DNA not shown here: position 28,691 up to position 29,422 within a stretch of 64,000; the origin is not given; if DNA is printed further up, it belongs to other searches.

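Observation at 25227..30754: Tandemly duplicated cassette: small 4-Cys secreted protein plus large lipoprotein, with no family I can name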

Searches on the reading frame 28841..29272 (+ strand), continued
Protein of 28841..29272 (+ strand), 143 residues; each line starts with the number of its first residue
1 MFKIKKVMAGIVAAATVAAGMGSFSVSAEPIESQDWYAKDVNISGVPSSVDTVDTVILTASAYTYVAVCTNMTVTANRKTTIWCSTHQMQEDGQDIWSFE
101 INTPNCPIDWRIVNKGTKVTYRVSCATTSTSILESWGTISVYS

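Call 53: search_protein_families(library=ncbifam, proteins=[L016:3698-4603:+, L016:4596-5465:+, L016:5462-6094:+, L022:2670-3554:+, L022:3547-4410:+, L022:4413-5045:+, L022:1328-2659:+, L016:59-1348:+], max_evalue=0.1)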
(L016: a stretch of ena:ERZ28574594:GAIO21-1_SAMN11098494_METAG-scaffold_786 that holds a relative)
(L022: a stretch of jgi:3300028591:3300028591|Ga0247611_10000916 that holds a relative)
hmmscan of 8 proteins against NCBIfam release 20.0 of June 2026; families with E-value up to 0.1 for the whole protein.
L016:3698-4603:+ (301 aa): 0 families

L016:4596-5465:+ (289 aa): 0 families

L016:5462-6094:+ (210 aa): 199 families (the best 25 are shown)
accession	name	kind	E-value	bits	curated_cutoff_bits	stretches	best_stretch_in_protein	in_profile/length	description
TIGR03740.1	galliderm_ABC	subfamily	4e-53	180.4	309.75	1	3-207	2-203/223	lantibiotic protection ABC transporter ATP-binding subunit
TIGR01188.1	drrA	subfamily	6.3e-42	143.9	312.45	1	13-206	5-202/302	daunorubicin resistance ABC transporter, ATP-binding protein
NF047568.1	PSM_export_PmtC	equivalog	6.2e-41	140.7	375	1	3-204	2-196/290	phenol-soluble modulin export ABC transporter ATP-binding protein PmtC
TIGR03522.1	GldA_ABC_ATP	equivalog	6.6e-37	127.6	402.6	1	2-205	3-209/301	gliding motility-associated ABC transporter ATP-binding subunit GldA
TIGR04521.1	ECF_ATPase_2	equivalog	2.2e-33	115.5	330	2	104-206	119-223/279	energy-coupling factor transporter ATPase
NF040873.1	AztA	equivalog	3.2e-32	111.7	220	1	13-192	4-183/191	zinc ABC transporter ATP-binding protein AztA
NF010061.0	PRK13538.1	equivalog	3.4e-32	111.7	195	1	1-188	5-193/211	cytochrome c biogenesis heme-transporting ATPase CcmA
TIGR01166.1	cbiO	subfamily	1.9e-31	109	211.8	2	107-189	106-188/190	cobalt ABC transporter, ATP-binding protein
TIGR02673.1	FtsE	equivalog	1.8e-30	106.2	264.85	1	1-204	1-213/214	cell division ATP-binding protein FtsE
NF033858.1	ABC2_perm_RbbA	equivalog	1.9e-30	105.5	1050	1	2-204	267-473/909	ribosome-associated ATPase/putative transporter RbbA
NF000355.4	ribo_prot_ABC_F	equivalog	2.2e-30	106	380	1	2-206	3-192/499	ribosomal protection-like ABC-F family protein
TIGR01189.1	ccmA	equivalog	3.2e-30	105.3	131.6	1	3-190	2-189/198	heme ABC exporter ATP-binding protein CcmA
TIGR02857.1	CydD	equivalog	4e-30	105.3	435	1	2-198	322-526/529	thiol reductant ABC exporter subunit CydD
NF010060.0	PRK13537.1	equivalog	5.4e-30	104.3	521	1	2-204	16-222/314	nodulation factor ABC transporter ATP-binding protein NodI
TIGR03608.1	L_ocin_972_ABC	subfamily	1.3e-29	103.2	254.85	1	4-199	1-204/206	putative bacteriocin export ABC transporter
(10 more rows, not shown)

L022:2670-3554:+ (294 aa): 1 family
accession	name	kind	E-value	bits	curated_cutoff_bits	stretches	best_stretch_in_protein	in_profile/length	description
NF051482.1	EbrB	exception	0.085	13.5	160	1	220-274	47-100/105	SMR family multidrug efflux transporter EbrB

L022:3547-4410:+ (287 aa): 0 families

L022:4413-5045:+ (210 aa): 196 families (the best 25 are shown)
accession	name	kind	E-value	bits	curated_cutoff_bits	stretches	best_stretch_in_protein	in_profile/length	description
TIGR03740.1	galliderm_ABC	subfamily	1e-50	172.5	309.75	1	3-207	2-203/223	lantibiotic protection ABC transporter ATP-binding subunit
NF047568.1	PSM_export_PmtC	equivalog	1.3e-39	136.4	375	1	4-204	3-196/290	phenol-soluble modulin export ABC transporter ATP-binding protein PmtC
TIGR01188.1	drrA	subfamily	4e-38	131.4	312.45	1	13-206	5-202/302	daunorubicin resistance ABC transporter, ATP-binding protein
TIGR03522.1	GldA_ABC_ATP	equivalog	3.6e-35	121.9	402.6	1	2-204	3-208/301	gliding motility-associated ABC transporter ATP-binding subunit GldA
TIGR04521.1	ECF_ATPase_2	equivalog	3.8e-31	108.2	330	2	101-205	116-222/279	energy-coupling factor transporter ATPase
NF010061.0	PRK13538.1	equivalog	9.9e-31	106.9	195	1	1-188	5-193/211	cytochrome c biogenesis heme-transporting ATPase CcmA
NF040873.1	AztA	equivalog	3.6e-30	105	220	1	13-192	4-183/191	zinc ABC transporter ATP-binding protein AztA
TIGR01166.1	cbiO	subfamily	5.6e-30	104.2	211.8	2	105-189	104-188/190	cobalt ABC transporter, ATP-binding protein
TIGR01189.1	ccmA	equivalog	7.5e-30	104.1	131.6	1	3-189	2-188/198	heme ABC exporter ATP-binding protein CcmA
NF033858.1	ABC2_perm_RbbA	equivalog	1.6e-29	102.4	1050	1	5-204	270-473/909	ribosome-associated ATPase/putative transporter RbbA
NF000355.4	ribo_prot_ABC_F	equivalog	2.2e-28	99.4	380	1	2-208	3-194/499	ribosomal protection-like ABC-F family protein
TIGR02673.1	FtsE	equivalog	6.7e-28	97.8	264.85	1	1-197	1-206/214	cell division ATP-binding protein FtsE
NF008421.0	PRK11248.1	equivalog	1.3e-27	97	357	1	1-194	1-195/255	taurine ABC transporter ATP-binding subunit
TIGR03608.1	L_ocin_972_ABC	subfamily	1.5e-27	96.4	254.85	1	5-198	2-203/206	putative bacteriocin export ABC transporter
TIGR02142.1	modC_ABC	equivalog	4.3e-27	95.3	285.05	1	18-206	12-210/353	molybdenum ABC transporter ATP-binding protein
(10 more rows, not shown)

L022:1328-2659:+ (443 aa): 0 families

L016:59-1348:+ (429 aa): 0 families
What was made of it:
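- Closest known: Lantibiotic self-immunity: LanI lipoprotein plus LanFEG ABC transporter. Same: The ATPase's best family hit is the lantibiotic-protection ATPase (call 53).
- Closest known: Lactococcin 972 type systems. Same: The ATPase also hits the Lcn972-group ABC family TIGR03608 at 1e-29, though far below cut-off (call 53).
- The ATPase's best family is TIGR03740, lantibiotic protection ATPase, at 4e-53 (call 53). The ATPase is closest to lantibiotic-protection, DrrA and PmtC types (call 53). An ABC-2 exporter of the antibiotic-protection type is an odd partner (call 53).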

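Call 54: search_protein_families(library=pfam, proteins=[L016:3698-4603:+, L016:4596-5465:+, L016:5462-6094:+, L022:2670-3554:+, L022:3547-4410:+, L022:1328-2659:+, L016:59-1348:+, L021:924-2279:+], max_evalue=0.1)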
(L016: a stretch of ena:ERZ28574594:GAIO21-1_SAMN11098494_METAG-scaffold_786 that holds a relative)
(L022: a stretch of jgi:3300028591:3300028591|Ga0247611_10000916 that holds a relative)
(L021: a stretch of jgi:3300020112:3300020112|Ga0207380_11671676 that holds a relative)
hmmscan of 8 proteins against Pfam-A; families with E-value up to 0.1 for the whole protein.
L016:3698-4603:+ (301 aa): 0 families

L016:4596-5465:+ (289 aa): 0 families

L016:5462-6094:+ (210 aa): 9 families
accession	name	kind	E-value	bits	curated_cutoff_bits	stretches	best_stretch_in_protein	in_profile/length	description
PF00005.33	ABC_tran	-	8.5e-33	114.3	25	1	17-157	1-137/137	ABC transporter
PF13304.12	AAA_21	-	1e-09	39.3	27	2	112-188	221-300/304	AAA domain, putative AbiEii toxin, Type IV TA system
PF13476.12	AAA_23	-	0.0003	21.9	27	1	8-48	1-40/201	AAA domain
PF02463.25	SMC_N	-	0.00033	20.6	40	1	18-48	16-45/220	RecF/RecN/SMC N terminal domain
PF13175.12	AAA_15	-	0.0055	16.8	32.1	1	17-53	14-49/374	AAA ATPase domain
PF08112.16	ATP-synt_E_2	-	0.033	14.9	25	1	2-26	13-37/56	ATP synthase epsilon subunit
PF05970.20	PIF1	-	0.056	13.5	25.9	0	9-58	2-53/223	PIF1-like helicase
PF13604.12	AAA_30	-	0.069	13.3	27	0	25-58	16-49/191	AAA domain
PF13401.12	AAA_22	-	0.084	13.6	27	0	32-174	10-107/130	AAA domain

L022:2670-3554:+ (294 aa): 0 families

L022:3547-4410:+ (287 aa): 0 families

L022:1328-2659:+ (443 aa): 0 families

L016:59-1348:+ (429 aa): 0 families

L021:924-2279:+ (451 aa): 0 families
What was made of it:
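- Closest known: PepSY-domain proteins and tandem PepSY-like lipoproteins. Different: None of four other L-family members scanned against Pfam at E <= 0.1 matched PepSY (call 54).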

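Call 59: find_related_loci(query=A6, collection=genome_contigs, flank=10000)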
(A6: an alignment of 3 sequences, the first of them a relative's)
Query A6 (289 aa) in genome_contigs; peptide patterns used: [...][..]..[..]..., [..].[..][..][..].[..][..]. (x = any residue, [..] = any of these).
65 stretches matched a pattern; 10 encode a relative of the query (tblastn E <= 1e-3); 10 distinct loci.
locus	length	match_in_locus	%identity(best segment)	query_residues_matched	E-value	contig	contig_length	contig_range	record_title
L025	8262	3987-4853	99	1-289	0e+0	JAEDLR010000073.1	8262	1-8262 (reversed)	MAG: Oscillospiraceae bacterium isolate MAG245 NODE_8863_length_8262_cov_6.002071, whole genome shotgun sequence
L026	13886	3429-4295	89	1-289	2e-171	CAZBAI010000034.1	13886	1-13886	MAG TPA_asm: uncultured Oscillospiraceae bacterium isolate SRP225648_co1_590 genome assembly, contig: NODE_11102_length_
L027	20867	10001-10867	90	1-289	2e-166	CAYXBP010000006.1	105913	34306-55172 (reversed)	MAG TPA_asm: uncultured Ruminococcus sp. isolate SRP350583_co2_61 genome assembly, contig: NODE_151_length_105913_cov_92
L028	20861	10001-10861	59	2-288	2e-105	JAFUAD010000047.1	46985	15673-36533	MAG: Oscillospiraceae bacterium isolate RGIG4308 Roe_deer_Duodenum-2__c1304, whole genome shotgun sequence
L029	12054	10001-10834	44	4-281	4e-77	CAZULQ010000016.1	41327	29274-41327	MAG TPA_asm: uncultured Clostridium sp. isolate SRP350583_co1_578 genome assembly, contig: NODE_1418_length_41327_cov_28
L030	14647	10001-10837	42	8-286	2e-61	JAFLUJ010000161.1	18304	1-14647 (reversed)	MAG: Oscillospiraceae bacterium isolate HAN076 Seq20, whole genome shotgun sequence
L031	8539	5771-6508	42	23-268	6e-54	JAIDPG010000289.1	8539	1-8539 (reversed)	MAG: Oscillospiraceae bacterium isolate SC0353_S20_3 SC0353_S20_3_contig_289, whole genome shotgun sequence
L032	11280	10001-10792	39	23-286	3e-52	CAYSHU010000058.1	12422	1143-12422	MAG TPA_asm: uncultured Ruminococcus sp. isolate SRP199465_co1_571 genome assembly, contig: NODE_14640_length_12422_cov_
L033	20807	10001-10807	32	10-281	2e-41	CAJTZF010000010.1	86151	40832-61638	MAG TPA_asm: uncultured Eubacterium sp. isolate MGBC122214 genome assembly, contig: MGBC122214.10, whole genome shotgun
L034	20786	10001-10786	43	10-271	1e-61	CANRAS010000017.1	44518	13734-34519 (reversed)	MAG: uncultured Clostridia bacterium isolate Lapin-016__bin58 genome assembly, contig: Lapin-016__NODE_694_length_44518_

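Call 68: find_encoding_contigs(protein=P0015, flank=8000, max_places=3)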
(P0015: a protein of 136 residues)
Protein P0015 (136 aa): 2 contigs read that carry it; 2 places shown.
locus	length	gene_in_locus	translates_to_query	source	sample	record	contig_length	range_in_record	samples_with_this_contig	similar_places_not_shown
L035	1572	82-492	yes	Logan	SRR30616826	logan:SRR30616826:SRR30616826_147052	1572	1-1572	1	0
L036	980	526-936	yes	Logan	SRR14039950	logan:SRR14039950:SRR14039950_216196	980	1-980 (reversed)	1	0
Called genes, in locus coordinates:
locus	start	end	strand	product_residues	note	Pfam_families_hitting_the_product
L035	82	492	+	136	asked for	-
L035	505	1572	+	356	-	?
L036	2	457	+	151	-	?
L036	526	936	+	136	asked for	-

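Call 69: find_encoding_contigs(protein=P0017, flank=8000, max_places=3)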
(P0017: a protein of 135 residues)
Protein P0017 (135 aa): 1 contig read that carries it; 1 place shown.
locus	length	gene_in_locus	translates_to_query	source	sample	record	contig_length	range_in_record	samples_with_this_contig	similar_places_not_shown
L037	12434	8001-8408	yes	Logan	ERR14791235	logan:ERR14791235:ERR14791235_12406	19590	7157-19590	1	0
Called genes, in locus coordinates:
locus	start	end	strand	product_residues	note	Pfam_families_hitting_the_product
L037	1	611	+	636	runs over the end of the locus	PF08497:Radical_SAM_N, PF04055:Radical_SAM, PF11842:DUF3362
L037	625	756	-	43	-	-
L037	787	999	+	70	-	PF11213:DUF3006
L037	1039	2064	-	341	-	-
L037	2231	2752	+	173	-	PF00857:Isochorismatase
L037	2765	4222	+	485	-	PF17767:NAPRTase_N, PF17956:NAPRTase_C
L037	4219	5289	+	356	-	PF00150:Cellulase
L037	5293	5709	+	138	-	PF00583:Acetyltransf_1, PF13673:Acetyltransf_10, PF13508:Acetyltransf_7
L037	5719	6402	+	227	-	PF00881:Nitroreductase (faint), PF14512:TM1586_NiRdase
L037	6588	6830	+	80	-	-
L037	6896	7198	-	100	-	PF12116:SpoIIID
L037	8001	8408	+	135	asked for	-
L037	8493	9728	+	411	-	-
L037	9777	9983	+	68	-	-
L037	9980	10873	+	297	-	-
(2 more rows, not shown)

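Call 78: find_encoding_contigs(protein=P0064, flank=8000, max_places=2)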
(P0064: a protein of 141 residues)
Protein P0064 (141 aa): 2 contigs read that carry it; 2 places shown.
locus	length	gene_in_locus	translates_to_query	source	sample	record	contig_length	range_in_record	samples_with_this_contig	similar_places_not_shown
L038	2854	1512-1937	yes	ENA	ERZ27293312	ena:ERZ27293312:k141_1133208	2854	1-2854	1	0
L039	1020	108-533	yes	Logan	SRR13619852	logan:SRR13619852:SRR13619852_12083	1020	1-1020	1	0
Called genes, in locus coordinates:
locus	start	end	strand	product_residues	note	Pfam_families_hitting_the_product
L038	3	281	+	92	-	?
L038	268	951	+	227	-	PF14285:DUF4367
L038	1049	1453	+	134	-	-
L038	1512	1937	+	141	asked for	-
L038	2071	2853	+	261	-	?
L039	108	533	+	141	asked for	-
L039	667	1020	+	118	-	?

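Call 79: find_encoding_contigs(protein=P0041, flank=8000, max_places=2)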
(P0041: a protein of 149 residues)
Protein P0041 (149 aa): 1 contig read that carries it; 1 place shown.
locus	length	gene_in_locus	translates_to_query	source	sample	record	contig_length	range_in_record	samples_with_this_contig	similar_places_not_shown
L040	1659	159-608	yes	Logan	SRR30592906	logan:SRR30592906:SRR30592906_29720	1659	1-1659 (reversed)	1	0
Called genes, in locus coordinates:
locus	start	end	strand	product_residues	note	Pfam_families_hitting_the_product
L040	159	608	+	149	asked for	-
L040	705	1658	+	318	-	?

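Call 88: search_protein_families(library=padloc, proteins=[window:28841-29272:+, L016:3698-4603:+, L016:4596-5465:+], max_evalue=0.01)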
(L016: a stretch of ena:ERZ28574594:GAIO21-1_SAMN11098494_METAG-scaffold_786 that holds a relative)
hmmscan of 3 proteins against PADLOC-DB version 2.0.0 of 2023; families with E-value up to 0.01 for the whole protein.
window:28841-29272:+ (143 aa): 0 families

L016:3698-4603:+ (301 aa): 0 families

L016:4596-5465:+ (289 aa): 0 families

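Call 89: search_protein_families(library=phrogs, proteins=[window:28841-29272:+, L016:3698-4603:+, L016:4596-5465:+], max_evalue=0.01)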
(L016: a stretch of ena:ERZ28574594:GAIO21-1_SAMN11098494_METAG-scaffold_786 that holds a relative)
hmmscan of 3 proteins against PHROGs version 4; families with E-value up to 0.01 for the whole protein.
window:28841-29272:+ (143 aa): 0 families

L016:3698-4603:+ (301 aa): 0 families

L016:4596-5465:+ (289 aa): 0 families

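Call 103: find_related_loci(query=A6, collection=metagenome_contigs, flank=8000)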
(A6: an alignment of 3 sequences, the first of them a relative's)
Query A6 (289 aa) in metagenome_contigs; peptide patterns used: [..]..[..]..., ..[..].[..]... (x = any residue, [..] = any of these).
422 stretches matched a pattern; 185 encode a relative of the query (tblastn E <= 1e-3); the best 80 are kept; 80 distinct loci.
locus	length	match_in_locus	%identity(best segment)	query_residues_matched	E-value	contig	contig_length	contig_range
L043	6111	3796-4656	57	2-288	9e-102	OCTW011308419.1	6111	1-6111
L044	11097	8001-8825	49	10-286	7e-90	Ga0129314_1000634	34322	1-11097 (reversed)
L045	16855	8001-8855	46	3-289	3e-87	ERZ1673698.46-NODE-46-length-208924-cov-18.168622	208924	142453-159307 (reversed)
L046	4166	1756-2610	47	3-289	1e-87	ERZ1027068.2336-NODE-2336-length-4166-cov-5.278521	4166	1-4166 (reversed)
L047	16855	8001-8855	46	3-289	5e-87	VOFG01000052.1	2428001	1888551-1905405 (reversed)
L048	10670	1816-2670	46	3-289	6e-87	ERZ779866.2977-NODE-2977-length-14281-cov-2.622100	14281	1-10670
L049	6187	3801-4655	46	3-289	5e-87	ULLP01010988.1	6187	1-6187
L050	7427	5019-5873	46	3-289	6e-87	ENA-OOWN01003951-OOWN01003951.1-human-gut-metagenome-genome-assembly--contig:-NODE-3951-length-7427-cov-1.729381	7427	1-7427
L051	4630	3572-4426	46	3-289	7e-87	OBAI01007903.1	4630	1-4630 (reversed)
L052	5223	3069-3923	46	3-289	8e-87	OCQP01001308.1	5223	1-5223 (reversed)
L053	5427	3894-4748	46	3-289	2e-86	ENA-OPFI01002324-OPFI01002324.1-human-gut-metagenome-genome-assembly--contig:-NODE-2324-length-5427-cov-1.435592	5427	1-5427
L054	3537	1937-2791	46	3-289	5e-87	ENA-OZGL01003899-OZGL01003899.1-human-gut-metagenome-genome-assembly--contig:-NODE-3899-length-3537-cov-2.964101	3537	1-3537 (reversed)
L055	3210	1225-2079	46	3-289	2e-87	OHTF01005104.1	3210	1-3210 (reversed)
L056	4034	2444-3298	46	3-289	1e-86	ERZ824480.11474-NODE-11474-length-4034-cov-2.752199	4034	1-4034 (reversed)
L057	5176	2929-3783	46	3-289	2e-86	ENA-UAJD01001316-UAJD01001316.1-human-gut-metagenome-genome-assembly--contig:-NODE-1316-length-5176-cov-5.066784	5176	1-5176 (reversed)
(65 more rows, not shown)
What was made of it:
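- Tried and rejected: The permease alignment worked instead (calls 59, 103).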
